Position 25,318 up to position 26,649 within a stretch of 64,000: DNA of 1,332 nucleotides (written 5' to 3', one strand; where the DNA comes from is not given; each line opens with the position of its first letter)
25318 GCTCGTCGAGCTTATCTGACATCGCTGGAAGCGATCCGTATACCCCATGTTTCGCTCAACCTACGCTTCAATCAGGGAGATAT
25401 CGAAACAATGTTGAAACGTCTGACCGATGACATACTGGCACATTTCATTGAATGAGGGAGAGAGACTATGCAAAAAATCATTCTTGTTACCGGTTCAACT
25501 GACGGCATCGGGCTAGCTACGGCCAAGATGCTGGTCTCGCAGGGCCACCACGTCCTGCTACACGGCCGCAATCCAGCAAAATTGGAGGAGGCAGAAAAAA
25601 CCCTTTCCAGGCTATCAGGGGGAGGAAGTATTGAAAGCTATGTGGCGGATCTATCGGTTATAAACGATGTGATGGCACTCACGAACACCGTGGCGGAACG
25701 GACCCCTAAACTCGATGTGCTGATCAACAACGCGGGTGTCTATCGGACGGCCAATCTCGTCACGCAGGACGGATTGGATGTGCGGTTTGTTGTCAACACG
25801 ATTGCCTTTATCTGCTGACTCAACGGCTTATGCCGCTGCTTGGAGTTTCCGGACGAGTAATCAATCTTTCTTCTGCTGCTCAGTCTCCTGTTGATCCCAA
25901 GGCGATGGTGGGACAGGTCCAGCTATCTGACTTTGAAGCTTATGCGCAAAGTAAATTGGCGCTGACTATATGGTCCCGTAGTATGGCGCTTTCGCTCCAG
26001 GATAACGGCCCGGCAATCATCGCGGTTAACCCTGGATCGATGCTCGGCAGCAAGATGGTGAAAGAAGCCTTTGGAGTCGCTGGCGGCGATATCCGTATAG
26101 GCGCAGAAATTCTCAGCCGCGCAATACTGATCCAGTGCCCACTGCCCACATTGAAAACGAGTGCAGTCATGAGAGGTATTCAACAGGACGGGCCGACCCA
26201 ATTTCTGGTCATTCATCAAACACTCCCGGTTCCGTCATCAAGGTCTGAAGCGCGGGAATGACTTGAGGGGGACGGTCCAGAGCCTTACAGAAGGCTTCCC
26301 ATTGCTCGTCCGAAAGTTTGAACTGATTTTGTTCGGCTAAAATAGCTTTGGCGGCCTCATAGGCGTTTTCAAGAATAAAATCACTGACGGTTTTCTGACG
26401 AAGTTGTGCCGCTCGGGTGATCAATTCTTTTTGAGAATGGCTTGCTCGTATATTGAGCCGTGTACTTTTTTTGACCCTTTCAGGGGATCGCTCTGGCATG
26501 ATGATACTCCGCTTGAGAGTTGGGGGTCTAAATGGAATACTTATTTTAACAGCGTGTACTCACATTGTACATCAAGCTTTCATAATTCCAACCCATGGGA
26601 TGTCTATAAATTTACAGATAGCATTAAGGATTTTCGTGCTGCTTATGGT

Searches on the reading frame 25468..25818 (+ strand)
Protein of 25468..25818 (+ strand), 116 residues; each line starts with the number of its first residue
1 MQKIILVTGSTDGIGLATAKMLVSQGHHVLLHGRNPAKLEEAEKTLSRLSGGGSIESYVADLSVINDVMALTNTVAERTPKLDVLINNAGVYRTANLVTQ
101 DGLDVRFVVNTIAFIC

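Call 68: search_protein_families(library=pfam, proteins=[window:25468-25818:+], max_evalue=0.1)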
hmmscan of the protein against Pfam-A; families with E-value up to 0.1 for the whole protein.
window:25468-25818:+ (116 aa): 8 families
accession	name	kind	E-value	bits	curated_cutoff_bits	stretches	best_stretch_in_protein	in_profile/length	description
PF00106.31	adh_short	-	1.8e-21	77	26.6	1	3-98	1-94/195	short chain dehydrogenase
PF13561.12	adh_short_C2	-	8.1e-12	45.7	27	1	11-102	5-94/236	Enoyl-(Acyl carrier protein) reductase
PF08659.16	KR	-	3.3e-11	43.9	22.6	1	5-106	3-106/180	KR domain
PF13460.12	NAD_binding_10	-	0.009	16.3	27.2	1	9-44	1-37/184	NAD(P)H-binding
PF04321.23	RmlD_sub_bind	-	0.027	14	27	1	5-102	3-93/287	RmlD substrate binding domain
PF00107.32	ADH_zinc_N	-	0.054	13.9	31.8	1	13-93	1-70/129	Zinc-binding dehydrogenase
PF02558.23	ApbA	-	0.074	13.1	22.2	0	13-86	8-71/150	Ketopantoate reductase PanE/ApbA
PF01370.27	Epimerase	-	0.081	12.8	20.9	1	5-66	1-54/240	NAD dependent epimerase/dehydratase family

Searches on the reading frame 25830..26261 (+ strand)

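Call 68: search_protein_families(library=pfam, proteins=[window:25830-26261:+], max_evalue=0.1)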
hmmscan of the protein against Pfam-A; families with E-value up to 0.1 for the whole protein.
window:25830-26261:+ (143 aa): 2 families
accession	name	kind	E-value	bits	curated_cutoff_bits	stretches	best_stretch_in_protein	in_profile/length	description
PF00106.31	adh_short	-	2.2e-05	24.4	26.6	1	7-79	128-189/195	short chain dehydrogenase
PF13561.12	adh_short_C2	-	0.027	14.5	27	1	25-71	130-176/236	Enoyl-(Acyl carrier protein) reductase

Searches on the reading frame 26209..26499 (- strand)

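Call 55: search_protein_families(library=padloc, proteins=[window:26209-26499:-], max_evalue=0.001)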
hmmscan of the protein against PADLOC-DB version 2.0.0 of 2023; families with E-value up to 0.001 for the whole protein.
window:26209-26499:- (96 aa): 0 families

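Call 68: search_protein_families(library=pfam, proteins=[window:26209-26499:-], max_evalue=0.1)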
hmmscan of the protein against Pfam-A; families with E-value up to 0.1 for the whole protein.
window:26209-26499:- (96 aa): 4 families
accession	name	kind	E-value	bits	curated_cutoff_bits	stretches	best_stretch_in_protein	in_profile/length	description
PF08681.18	TacA1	-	3.6e-27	94.6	21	1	14-89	1-76/80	Antitoxin TacA 1-like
PF21983.2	NikA-like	-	0.00025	21.5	27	1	10-44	2-36/72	Mobilization protein NikA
PF09386.16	ParD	-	0.056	14.3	27.3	1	14-59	3-47/80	Antitoxin ParD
PF19807.5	DUF6290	-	0.08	13.6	27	0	15-44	4-33/72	Family of unknown function (DUF6290)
